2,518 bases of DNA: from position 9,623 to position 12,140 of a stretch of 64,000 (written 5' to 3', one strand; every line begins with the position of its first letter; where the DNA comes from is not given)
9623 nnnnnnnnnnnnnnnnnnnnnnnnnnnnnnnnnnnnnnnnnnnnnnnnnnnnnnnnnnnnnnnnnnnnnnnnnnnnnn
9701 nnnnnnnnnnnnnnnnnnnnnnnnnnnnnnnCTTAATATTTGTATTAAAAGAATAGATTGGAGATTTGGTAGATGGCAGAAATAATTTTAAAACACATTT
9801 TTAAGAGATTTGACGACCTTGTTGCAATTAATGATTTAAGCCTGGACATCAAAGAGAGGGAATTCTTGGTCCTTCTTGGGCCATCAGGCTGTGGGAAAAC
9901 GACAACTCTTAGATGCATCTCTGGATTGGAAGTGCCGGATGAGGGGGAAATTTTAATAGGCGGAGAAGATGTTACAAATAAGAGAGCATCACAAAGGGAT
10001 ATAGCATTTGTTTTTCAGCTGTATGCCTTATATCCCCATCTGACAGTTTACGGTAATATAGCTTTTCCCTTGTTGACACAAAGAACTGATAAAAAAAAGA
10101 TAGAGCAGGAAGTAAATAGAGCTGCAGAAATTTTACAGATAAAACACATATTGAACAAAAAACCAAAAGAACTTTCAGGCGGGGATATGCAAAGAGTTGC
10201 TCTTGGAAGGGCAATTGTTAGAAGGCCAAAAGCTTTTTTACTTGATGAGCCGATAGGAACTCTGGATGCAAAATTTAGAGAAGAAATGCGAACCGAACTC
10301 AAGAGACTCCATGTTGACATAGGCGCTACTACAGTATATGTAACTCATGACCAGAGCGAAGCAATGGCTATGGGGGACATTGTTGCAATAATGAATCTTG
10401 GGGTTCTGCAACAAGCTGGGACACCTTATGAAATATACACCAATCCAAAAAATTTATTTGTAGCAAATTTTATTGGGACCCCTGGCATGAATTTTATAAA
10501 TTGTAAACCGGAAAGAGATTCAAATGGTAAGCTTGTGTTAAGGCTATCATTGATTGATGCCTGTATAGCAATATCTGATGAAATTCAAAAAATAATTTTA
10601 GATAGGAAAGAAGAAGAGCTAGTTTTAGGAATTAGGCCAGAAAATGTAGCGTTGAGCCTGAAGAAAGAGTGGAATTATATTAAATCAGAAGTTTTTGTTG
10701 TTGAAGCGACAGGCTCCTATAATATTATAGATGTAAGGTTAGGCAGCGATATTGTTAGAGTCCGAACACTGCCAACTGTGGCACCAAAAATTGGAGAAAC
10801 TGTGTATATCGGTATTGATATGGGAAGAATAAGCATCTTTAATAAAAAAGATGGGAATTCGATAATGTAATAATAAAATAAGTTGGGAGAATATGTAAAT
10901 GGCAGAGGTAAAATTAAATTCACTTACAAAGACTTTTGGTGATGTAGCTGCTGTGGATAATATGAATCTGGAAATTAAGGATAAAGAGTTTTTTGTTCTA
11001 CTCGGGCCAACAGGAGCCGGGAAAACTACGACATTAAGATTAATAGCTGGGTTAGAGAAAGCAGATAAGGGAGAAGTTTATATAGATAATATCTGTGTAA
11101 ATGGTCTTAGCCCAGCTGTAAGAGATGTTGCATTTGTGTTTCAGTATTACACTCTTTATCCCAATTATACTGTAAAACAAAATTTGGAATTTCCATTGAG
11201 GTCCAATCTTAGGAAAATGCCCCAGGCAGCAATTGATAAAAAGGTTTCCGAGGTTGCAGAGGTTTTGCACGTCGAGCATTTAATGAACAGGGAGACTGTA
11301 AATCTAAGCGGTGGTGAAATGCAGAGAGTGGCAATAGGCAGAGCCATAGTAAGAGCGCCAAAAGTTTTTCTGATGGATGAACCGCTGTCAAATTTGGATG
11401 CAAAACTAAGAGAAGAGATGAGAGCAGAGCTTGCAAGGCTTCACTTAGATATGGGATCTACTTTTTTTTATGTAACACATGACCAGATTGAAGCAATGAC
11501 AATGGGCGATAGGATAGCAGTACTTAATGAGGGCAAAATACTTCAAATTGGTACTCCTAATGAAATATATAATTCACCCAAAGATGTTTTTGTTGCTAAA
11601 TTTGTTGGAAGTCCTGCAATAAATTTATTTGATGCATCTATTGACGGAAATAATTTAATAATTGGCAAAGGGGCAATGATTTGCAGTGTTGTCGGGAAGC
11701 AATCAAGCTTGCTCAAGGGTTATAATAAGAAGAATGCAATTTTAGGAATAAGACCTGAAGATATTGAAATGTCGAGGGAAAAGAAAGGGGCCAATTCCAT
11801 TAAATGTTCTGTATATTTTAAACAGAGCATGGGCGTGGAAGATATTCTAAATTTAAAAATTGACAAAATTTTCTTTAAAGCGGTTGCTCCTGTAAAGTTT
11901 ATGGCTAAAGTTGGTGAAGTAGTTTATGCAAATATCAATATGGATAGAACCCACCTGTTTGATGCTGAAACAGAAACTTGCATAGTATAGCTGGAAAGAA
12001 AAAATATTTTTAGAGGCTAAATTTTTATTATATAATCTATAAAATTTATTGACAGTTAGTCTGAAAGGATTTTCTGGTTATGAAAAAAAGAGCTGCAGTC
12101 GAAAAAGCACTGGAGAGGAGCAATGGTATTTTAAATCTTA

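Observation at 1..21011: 21-kb carbohydrate island combining rare-sugar isomerase/epimerase genes with 3-keto-sugar-type oxidoreductase/TIM-barrel pairs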

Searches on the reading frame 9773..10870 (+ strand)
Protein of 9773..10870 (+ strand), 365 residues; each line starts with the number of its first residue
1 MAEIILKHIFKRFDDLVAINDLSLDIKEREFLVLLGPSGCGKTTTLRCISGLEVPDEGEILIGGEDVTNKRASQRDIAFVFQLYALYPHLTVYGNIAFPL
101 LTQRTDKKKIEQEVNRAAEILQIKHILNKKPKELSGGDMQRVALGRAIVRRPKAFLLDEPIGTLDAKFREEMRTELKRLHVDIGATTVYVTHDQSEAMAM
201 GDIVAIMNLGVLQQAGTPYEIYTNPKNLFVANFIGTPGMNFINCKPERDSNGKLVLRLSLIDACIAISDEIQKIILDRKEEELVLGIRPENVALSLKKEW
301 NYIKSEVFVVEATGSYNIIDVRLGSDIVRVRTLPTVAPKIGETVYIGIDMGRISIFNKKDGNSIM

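Call 4: search_protein_families(library=pfam, proteins=[window:9773-10870:+])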
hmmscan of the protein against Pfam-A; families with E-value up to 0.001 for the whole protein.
window:9773-10870:+ (365 aa): 4 families
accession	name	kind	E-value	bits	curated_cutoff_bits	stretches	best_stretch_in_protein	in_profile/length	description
PF00005.33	ABC_tran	-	2.3e-33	116.1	25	1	20-161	2-136/137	ABC transporter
PF17912.7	OB_MalK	-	3.5e-06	28.2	27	1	235-291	1-52/53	MalK OB fold domain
PF08402.16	TOBE_2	-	1.2e-05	25.8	21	1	285-356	1-76/76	TOBE domain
PF03215.21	Rad17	-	0.00018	21.9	23.8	1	22-58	38-74/186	Rad17 P-loop domain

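Call 6: search_protein_families(library=ncbifam, proteins=[window:9773-10870:+], max_evalue=0.00001)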
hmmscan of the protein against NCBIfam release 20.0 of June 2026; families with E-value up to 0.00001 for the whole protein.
window:9773-10870:+ (365 aa): 178 families (the best 25 are shown)
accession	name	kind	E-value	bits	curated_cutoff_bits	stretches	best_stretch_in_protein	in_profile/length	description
NF008653.0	PRK11650.1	subfamily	7.7e-110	367.3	432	1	1-363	1-354/357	sn-glycerol-3-phosphate ABC transporter ATP-binding protein UgpC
NF008233.0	PRK11000.1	equivalog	1.1e-96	323.9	568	1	1-362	1-358/369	maltose/maltodextrin ABC transporter ATP-binding protein MalK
TIGR03265.1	PhnT2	equivalog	3.4e-93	312.7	457.7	1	4-323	5-312/353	putative 2-aminoethylphosphonate ABC transporter ATP-binding protein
NF006987.0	PRK09452.1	equivalog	5.9e-91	305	482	1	4-295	18-302/378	spermidine/putrescine ABC transporter ATP-binding protein PotA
NF043075.1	MMSYN1_0197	equivalog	2.3e-88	296.4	550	1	5-356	4-339/341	spermidine/putrescine ABC transporter ATP-binding protein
NF040933.2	ABC_arch_GlcV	equivalog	6e-87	291.8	450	1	4-356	3-357/357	glucose ABC transporter ATP-binding protein GlcV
TIGR01187.1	potA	subfamily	3.1e-84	282.8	355.6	1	34-307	1-267/325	polyamine ABC transporter ATP-binding protein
NF040840.2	tungstate_WtpC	equivalog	2.9e-79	266.8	440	1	6-349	4-340/347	tungstate ABC transporter ATP-binding protein WtpC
TIGR00968.1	3a0106s01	subfamily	2.9e-78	262.7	342.75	1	4-236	1-233/237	sulfate ABC transporter ATP-binding protein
NF008513.0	PRK11432.1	equivalog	4.1e-78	262.8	496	1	4-353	7-344/351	ferric ABC transporter ATP-binding protein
NF008621.0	PRK11607.1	equivalog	2.6e-71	240.4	613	1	7-326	23-339/377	putrescine ABC transporter ATP-binding subunit PotG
TIGR03258.1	PhnT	equivalog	4.7e-71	239.7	499.15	1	4-345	9-346/359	2-aminoethylphosphonate ABC transport system ATP-binding subunit PhnT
NF008105.0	PRK10851.1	equivalog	1.4e-69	234.6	502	1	4-236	3-239/362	sulfate/thiosulfate ABC transporter ATP-binding protein CysA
TIGR01186.1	proV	subfamily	4.6e-57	193.8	326.6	1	17-236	7-232/363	betaine/proline/choline family ABC transporter ATP-binding protein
NF040729.1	ABC_ATP_SaoA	equivalog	1.1e-48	165.8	360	1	18-208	20-207/248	ABC transporter ATP-binding protein SaoA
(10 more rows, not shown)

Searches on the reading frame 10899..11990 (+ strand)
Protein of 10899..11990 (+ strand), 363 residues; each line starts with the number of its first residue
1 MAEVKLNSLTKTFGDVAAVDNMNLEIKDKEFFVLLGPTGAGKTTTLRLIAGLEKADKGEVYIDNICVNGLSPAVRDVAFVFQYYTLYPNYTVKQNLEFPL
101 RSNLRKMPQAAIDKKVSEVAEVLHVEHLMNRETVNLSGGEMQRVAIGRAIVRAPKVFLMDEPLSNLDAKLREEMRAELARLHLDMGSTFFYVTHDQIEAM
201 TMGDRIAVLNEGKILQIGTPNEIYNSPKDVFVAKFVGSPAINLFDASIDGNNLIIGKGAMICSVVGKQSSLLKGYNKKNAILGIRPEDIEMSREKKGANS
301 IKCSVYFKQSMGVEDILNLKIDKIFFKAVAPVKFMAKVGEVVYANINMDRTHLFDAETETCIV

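Call 4: search_protein_families(library=pfam, proteins=[window:10899-11990:+])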
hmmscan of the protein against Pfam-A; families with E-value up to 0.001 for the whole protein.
window:10899-11990:+ (363 aa): 2 families
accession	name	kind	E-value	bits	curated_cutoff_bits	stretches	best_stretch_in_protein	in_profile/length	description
PF00005.33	ABC_tran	-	6.4e-29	101.7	25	1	20-163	2-136/137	ABC transporter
PF17912.7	OB_MalK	-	3.6e-10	41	27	1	237-289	1-53/53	MalK OB fold domain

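Call 6: search_protein_families(library=ncbifam, proteins=[window:10899-11990:+], max_evalue=0.00001)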
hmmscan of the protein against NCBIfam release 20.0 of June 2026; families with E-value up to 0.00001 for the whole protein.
window:10899-11990:+ (363 aa): 182 families (the best 25 are shown)
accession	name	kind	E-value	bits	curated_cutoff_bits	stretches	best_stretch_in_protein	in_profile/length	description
NF008653.0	PRK11650.1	subfamily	1.4e-112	376.3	432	1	1-360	1-353/357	sn-glycerol-3-phosphate ABC transporter ATP-binding protein UgpC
NF008233.0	PRK11000.1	equivalog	8.2e-96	321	568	1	1-361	1-360/369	maltose/maltodextrin ABC transporter ATP-binding protein MalK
NF006987.0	PRK09452.1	equivalog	7.2e-90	301.4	482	1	4-295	18-305/378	spermidine/putrescine ABC transporter ATP-binding protein PotA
NF040933.2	ABC_arch_GlcV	equivalog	2.2e-87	293.2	450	1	3-297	2-294/357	glucose ABC transporter ATP-binding protein GlcV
TIGR03265.1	PhnT2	equivalog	8.6e-86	288.3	457.7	1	3-325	4-316/353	putative 2-aminoethylphosphonate ABC transporter ATP-binding protein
NF043075.1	MMSYN1_0197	equivalog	8e-85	284.8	550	1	4-353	3-338/341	spermidine/putrescine ABC transporter ATP-binding protein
TIGR01187.1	potA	subfamily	1.8e-80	270.4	355.6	1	34-305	1-270/325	polyamine ABC transporter ATP-binding protein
NF040840.2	tungstate_WtpC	equivalog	9.4e-79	265.2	440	1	5-321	3-311/347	tungstate ABC transporter ATP-binding protein WtpC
NF008513.0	PRK11432.1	equivalog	3.7e-77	259.6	496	1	4-349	7-342/351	ferric ABC transporter ATP-binding protein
TIGR00968.1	3a0106s01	subfamily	4.1e-70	236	342.75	1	5-238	2-233/237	sulfate ABC transporter ATP-binding protein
NF008621.0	PRK11607.1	equivalog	7.8e-68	229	613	1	6-295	22-308/377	putrescine ABC transporter ATP-binding subunit PotG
TIGR03258.1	PhnT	equivalog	1.3e-66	225.1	499.15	1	3-304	8-306/359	2-aminoethylphosphonate ABC transport system ATP-binding subunit PhnT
NF008105.0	PRK10851.1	equivalog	1.3e-65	221.5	502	1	4-297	3-288/362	sulfate/thiosulfate ABC transporter ATP-binding protein CysA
TIGR01186.1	proV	subfamily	6.4e-56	190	326.6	1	13-240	3-234/363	betaine/proline/choline family ABC transporter ATP-binding protein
TIGR02142.1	modC_ABC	equivalog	2.4e-51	175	285.05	1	21-229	15-225/353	molybdenum ABC transporter ATP-binding protein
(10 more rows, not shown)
